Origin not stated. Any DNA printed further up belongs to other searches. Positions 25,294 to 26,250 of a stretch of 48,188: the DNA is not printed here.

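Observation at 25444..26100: Compact TSG101/Vps23-like protein encoded away from any ESCRT cluster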

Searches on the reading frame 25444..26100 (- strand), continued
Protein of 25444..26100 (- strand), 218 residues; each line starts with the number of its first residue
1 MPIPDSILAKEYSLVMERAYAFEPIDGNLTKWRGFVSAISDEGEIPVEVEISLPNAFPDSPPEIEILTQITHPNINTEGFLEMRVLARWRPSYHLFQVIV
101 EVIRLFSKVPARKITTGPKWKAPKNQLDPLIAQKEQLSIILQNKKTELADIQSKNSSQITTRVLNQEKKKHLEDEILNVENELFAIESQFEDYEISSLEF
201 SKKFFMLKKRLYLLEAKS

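Call 35: fold_search(model_id=the predicted structure, library=pdb)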
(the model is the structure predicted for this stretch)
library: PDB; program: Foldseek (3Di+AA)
matches with E <= 10: 784; with E <= 0.001: 475
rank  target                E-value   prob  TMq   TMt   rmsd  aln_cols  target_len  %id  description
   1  8grq_N                2.5e-07  1.00  0.42  0.60   2.7       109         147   24  Cryo-EM structure of BRCA1/BARD1 bound to H2AK127-UbcH5c-Ub nucleosome (released 2023-04-12)
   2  6mj9                  3.0e-07  1.00  0.42  0.62   2.2       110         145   18  CRYSTAL STRUCTURE OF UBIQUITIN-CONJUGATING ENZYME FROM NAEGLERIA FOWLERI, APO FORM (released 2018-10-10)
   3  5fer_E                3.0e-07  1.00  0.42  0.61   2.6       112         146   23  Complex of TRIM25 RING with UbcH5-Ub (released 2016-05-18)
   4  3l1z_A                4.3e-07  1.00  0.42  0.58   2.5       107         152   22  Crystal structure of the U-BOX domain of human E4B ubiquitin ligase in complex with UBCH5C E2 ubiquitin conjugating en (released 2010-05-05)
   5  4s3o_A                5.1e-07  1.00  0.42  0.60   2.4       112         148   21  PCGF5-RING1B-UbcH5c complex (released 2015-07-15)
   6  6djw_C                5.1e-07  1.00  0.41  0.57   2.6       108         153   28  Crystal Structure of pParkin (REP and RING2 deleted)-pUb-UbcH7 complex (released 2018-07-04)
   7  5aie_B                5.8e-07  1.00  0.44  0.62   2.6       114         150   24  Not4 ring domain in complex with Ubc4 (released 2015-04-29)
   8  6w9d_G                5.8e-07  1.00  0.42  0.59   2.4       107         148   22  RNF12 RING domain in complex with a Ube2d2~Ub conjugate (released 2020-05-20)
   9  2ayv                  6.6e-07  1.00  0.43  0.62   2.3       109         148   21  Crystal structure of a putative ubiquitin-conjugating enzyme E2 from Toxoplasma gondii (released 2005-09-20)
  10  1ayz_A                7.0e-07  1.00  0.42  0.58   2.8       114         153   19  CRYSTAL STRUCTURE OF THE SACCHAROMYCES CEREVISIAE UBIQUITIN-CONJUGATING ENZYME RAD6 (UBC2) AT 2.6A RESOLUTION (released 1998-08-26)
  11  1jas_MODEL_1_A        7.4e-07  1.00  0.43  0.60  16.4       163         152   18  HsUbc2b (released 2003-09-09)
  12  2yho_B                7.9e-07  1.00  0.42  0.60   2.3       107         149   24  The IDOL-UBE2D complex mediates sterol-dependent degradation of the LDL receptor (released 2011-06-29)
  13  1x23_A                7.9e-07  1.00  0.42  0.58   2.8       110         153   22  Crystal structure of ubch5c (released 2005-05-03)
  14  2c4p_B                7.9e-07  1.00  0.42  0.59   2.6       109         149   22  Crystal structure of human ubiquitin-conjugating enzyme UbcH5A (released 2006-11-22)
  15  1i7k_A                7.9e-07  1.00  0.42  0.60   3.1       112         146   21  CRYSTAL STRUCTURE OF HUMAN MITOTIC-SPECIFIC UBIQUITIN-CONJUGATING ENZYME, UBCH10 (released 2001-04-04)
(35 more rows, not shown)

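Call 50: find_homologous_proteins(query=A3, max_evalue=0.01)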
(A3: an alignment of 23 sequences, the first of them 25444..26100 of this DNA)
Query A3 (23 sequences) (218 aa, profile of the alignment): 46 proteins with E <= 0.01 among 1932 candidates.
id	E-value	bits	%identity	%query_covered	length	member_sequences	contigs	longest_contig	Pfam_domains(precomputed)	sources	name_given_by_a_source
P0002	3.8e-82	293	88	100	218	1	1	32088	PF00179.32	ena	-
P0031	8.6e-81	288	51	94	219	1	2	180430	PF05743.19,PF00179.32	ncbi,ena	ncbi:MAG: ubiquitin-conjugating enzyme E2 variant [Candidatus Heimdallarchaeaceae archaeon]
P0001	1.6e-80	288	94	100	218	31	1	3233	PF00179.32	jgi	jgi:ubiquitin-protein ligase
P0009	5.2e-80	286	69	100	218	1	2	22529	PF00179.32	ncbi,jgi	ncbi:MAG: ubiquitin-conjugating enzyme E2 variant [Candidatus Heimdallarchaeaceae archaeon]|jgi:ubiq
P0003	9.2e-80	285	71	100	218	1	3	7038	PF00179.32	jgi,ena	-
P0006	1.3e-79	285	68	100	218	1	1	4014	PF00179.32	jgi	jgi:ubiquitin-protein ligase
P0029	1.9e-79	284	54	100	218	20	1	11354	PF05743.19,PF00179.32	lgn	-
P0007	2.3e-79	284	72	100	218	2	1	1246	PF00179.32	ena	-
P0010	3.4e-79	283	67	100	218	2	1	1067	PF00179.32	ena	-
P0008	4.9e-79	283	71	100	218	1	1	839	PF00179.32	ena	-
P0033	7.2e-79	282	54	100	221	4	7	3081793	PF05743.19,PF00179.32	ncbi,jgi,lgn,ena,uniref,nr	ncbi:MAG: hypothetical protein K9W45_07335 [Candidatus Heimdallarchaeum aukensis]|uniref:UBC core do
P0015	8.7e-79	282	67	100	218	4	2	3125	PF05743.19,PF00179.32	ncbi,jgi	ncbi:MAG: ubiquitin-conjugating enzyme E2 [Candidatus Heimdallarchaeaceae archaeon]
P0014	8.7e-79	282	66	100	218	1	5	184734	PF00179.32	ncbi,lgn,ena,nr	ncbi:MAG: hypothetical protein KAS63_07075 [Candidatus Heimdallarchaeota archaeon]|nr:hypothetical p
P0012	9.6e-79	282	66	100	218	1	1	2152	PF05743.19,PF00179.32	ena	-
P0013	1.4e-78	281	68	100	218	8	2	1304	PF00179.32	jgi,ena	-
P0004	1.7e-78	281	69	100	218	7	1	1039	PF00179.32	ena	-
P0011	3.2e-78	280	67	100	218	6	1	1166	PF00179.32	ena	-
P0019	8.3e-78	279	66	100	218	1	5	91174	PF00179.32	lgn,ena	-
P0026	1.0e-77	278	65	100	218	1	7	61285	PF00179.32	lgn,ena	-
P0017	1.1e-77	278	67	100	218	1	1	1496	PF00179.32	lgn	-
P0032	1.4e-77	278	53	100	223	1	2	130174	PF05743.19,PF00179.32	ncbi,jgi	ncbi:MAG: ubiquitin-conjugating enzyme E2 variant [Candidatus Heimdallarchaeaceae archaeon]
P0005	1.4e-77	278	68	100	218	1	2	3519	PF00179.32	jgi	jgi:ubiquitin-protein ligase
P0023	2.0e-77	277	66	100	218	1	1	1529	PF00179.32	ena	-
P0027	2.6e-77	277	64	100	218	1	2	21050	PF00179.32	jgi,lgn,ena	-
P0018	5.0e-77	276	66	100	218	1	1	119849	PF05743.19,PF00179.32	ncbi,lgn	-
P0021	6.5e-77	276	66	100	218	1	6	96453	PF00179.32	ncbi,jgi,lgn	-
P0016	8.1e-77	275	67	100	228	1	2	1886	PF05743.19,PF00179.32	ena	-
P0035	1.8e-76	274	49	100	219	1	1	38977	PF05743.19,PF00179.32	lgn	-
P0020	2.0e-76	274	65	100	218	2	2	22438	PF00179.32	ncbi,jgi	ncbi:MAG: ubiquitin-conjugating enzyme E2 variant [Candidatus Heimdallarchaeaceae archaeon]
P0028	4.0e-76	273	64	100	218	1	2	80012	PF00179.32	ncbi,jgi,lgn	-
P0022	8.3e-76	272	65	100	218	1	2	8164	PF00179.32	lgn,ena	-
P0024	3.1e-75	270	65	100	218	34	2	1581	PF05743.19,PF00179.32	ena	-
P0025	4.4e-75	270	66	100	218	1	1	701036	PF00179.32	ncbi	-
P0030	2.5e-74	267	52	100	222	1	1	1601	PF00179.32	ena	-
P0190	1.2e-72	262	51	94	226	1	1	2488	PF05743.19,PF00179.32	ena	-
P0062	1.4e-69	252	32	98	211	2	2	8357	PF00179.32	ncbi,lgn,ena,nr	ncbi:MAG: hypothetical protein IH840_05120 [Candidatus Heimdallarchaeota archaeon]|nr:hypothetical p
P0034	1.3e-56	210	64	80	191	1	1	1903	PF00179.32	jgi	-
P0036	1.9e-56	209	65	79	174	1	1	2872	PF00179.32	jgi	jgi:hypothetical protein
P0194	5.7e-52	194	32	97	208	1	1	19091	-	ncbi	-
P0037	4.8e-40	155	64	55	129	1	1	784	PF00179.32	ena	-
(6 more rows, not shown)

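Call 63: search_protein_families(library=pfam, proteins=[P0009, P0014, P0019, P0029, P0031, P0033, P0003, P0012, P0020], max_evalue=0.1)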
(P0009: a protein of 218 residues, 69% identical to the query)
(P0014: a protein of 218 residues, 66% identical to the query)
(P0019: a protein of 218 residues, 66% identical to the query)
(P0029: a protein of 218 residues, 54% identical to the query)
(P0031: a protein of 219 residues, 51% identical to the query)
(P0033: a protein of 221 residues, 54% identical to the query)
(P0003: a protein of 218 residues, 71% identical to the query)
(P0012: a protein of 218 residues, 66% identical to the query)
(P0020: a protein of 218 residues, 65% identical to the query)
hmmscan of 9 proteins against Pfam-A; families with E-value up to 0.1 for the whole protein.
P0009 (218 aa): 3 families
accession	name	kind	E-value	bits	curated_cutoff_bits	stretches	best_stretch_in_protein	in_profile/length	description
PF00179.31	UQ_con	-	2.3e-09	37.4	27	1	47-108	47-110/140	Ubiquitin-conjugating enzyme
PF00261.25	Tropomyosin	-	0.02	14.8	38.6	1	111-217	27-133/242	Tropomyosin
PF05743.18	UEV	-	0.088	13.1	27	0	28-108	31-117/121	UEV domain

P0014 (218 aa): 4 families
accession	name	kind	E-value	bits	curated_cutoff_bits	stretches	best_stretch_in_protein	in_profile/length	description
PF00179.31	UQ_con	-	4.6e-12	46.2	27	1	21-108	18-110/140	Ubiquitin-conjugating enzyme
PF16326.10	ABC_tran_CTD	-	0.0056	17.3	32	1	164-215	6-54/69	ABC transporter C-terminal domain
PF05773.27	RWD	-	0.0084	16.7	22.8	1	41-82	45-83/112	RWD domain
PF18461.7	Atypical_Card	-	0.011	16.1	28.6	1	28-53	65-90/95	Atypical caspase recruitment domain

P0019 (218 aa): 2 families
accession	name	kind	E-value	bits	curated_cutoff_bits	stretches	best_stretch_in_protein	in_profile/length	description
PF00179.31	UQ_con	-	4.5e-10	39.7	27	1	28-108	26-110/140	Ubiquitin-conjugating enzyme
PF05743.18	UEV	-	0.00098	19.4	27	1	28-109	31-118/121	UEV domain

P0029 (218 aa): 3 families
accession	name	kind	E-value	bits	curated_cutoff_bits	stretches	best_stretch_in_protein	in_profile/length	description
PF00179.31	UQ_con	-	4.6e-13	49.4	27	1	24-109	21-111/140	Ubiquitin-conjugating enzyme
PF05743.18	UEV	-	1.4e-10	41.5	27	1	25-111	28-120/121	UEV domain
PF01326.24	PPDK_N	-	0.027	14.2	27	1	131-216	225-306/328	Pyruvate phosphate dikinase, AMP/ATP-binding domain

P0031 (219 aa): 4 families
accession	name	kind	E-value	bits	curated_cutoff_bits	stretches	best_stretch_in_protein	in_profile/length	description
PF00179.31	UQ_con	-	9.7e-15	54.8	27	1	24-120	21-122/140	Ubiquitin-conjugating enzyme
PF05743.18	UEV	-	2.9e-09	37.3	27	1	24-111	27-120/121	UEV domain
PF15233.11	SYCE1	-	0.0019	18.7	27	1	118-181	33-100/152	Synaptonemal complex central element protein 1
PF17675.6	APG6_N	-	0.069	14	45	1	126-184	68-126/132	Apg6 coiled-coil region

P0033 (221 aa): 8 families
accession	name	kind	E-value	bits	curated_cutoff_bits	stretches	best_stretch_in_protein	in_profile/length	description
PF00179.31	UQ_con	-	2.1e-11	44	27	1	23-108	20-111/140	Ubiquitin-conjugating enzyme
PF05743.18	UEV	-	1.1e-06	29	27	1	31-107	34-117/121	UEV domain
PF00261.25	Tropomyosin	-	0.00034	20.6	38.6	1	114-216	30-132/242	Tropomyosin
PF11559.13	ADIP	-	0.00099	19.6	34.3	1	116-192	57-133/151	Afadin- and alpha -actinin-Binding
PF14461.11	Prok-E2_B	-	0.043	14.2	25.4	1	37-67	33-59/135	Prokaryotic E2 family B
PF07200.18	Mod_r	-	0.046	14.1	30.1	1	100-213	30-141/146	Modifier of rudimentary (Mod(r)) protein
PF11069.13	CFAP298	-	0.084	13.7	27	0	121-169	38-86/97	Cilia- and flagella-associated protein 298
PF06625.16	DUF1151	-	0.096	13.2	25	0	128-195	33-92/109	Protein of unknown function (DUF1151)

P0003 (218 aa): 2 families
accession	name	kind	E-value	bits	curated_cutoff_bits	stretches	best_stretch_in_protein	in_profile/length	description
PF00179.31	UQ_con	-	1e-10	41.8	27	1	48-108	48-110/140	Ubiquitin-conjugating enzyme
PF00261.25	Tropomyosin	-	0.017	15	38.6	1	125-216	41-132/242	Tropomyosin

P0012 (218 aa): 3 families
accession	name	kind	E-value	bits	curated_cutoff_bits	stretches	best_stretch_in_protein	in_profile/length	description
PF00179.31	UQ_con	-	6.4e-13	48.9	27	1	19-116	16-119/140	Ubiquitin-conjugating enzyme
PF05743.18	UEV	-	2.8e-06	27.7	27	1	24-109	27-118/121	UEV domain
PF05773.27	RWD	-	0.013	16.1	22.8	1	43-76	47-77/112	RWD domain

P0020 (218 aa): 2 families
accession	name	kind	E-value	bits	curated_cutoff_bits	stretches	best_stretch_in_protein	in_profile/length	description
PF00179.31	UQ_con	-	2.3e-09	37.4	27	1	22-108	19-110/140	Ubiquitin-conjugating enzyme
PF05743.18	UEV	-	0.00029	21.2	27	1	28-109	31-118/121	UEV domain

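Call 69: find_encoding_contigs(protein=P0194, flank=8000, max_places=2)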
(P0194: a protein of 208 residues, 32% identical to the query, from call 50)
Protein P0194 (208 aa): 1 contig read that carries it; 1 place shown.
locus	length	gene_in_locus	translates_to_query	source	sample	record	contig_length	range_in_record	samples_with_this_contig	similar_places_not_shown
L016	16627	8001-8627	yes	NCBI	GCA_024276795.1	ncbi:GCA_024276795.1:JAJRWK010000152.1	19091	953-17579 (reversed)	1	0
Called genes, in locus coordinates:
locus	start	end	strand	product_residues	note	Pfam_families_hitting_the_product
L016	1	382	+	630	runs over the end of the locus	?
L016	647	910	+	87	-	-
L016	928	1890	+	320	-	PF00583:Acetyltransf_1, PF13673:Acetyltransf_10, PF13508:Acetyltransf_7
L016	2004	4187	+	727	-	PF01978:TrmB (faint), PF01442:Apolipoprotein (faint)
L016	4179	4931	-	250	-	-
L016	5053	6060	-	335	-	PF01189:Methyltr_RsmB-F, PF01728:FtsJ (faint), PF13847:Methyltransf_31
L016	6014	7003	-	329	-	PF01380:SIS (faint), PF10432:bact-PGI_C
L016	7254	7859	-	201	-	PF06966:DUF1295 (weak), PF04191:PEMT, PF04140:ICMT (weak)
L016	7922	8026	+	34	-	-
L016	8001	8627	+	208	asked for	-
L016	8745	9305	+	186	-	PF00329:Complex1_30kDa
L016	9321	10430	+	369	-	PF00346:Complex1_49kDa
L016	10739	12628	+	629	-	PF01326:PPDK_N, PF00391:PEP-utilizers, PF02896:PEP-utilizers_C (weak)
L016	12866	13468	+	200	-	PF02896:PEP-utilizers_C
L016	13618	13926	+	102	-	PF00338:Ribosomal_S10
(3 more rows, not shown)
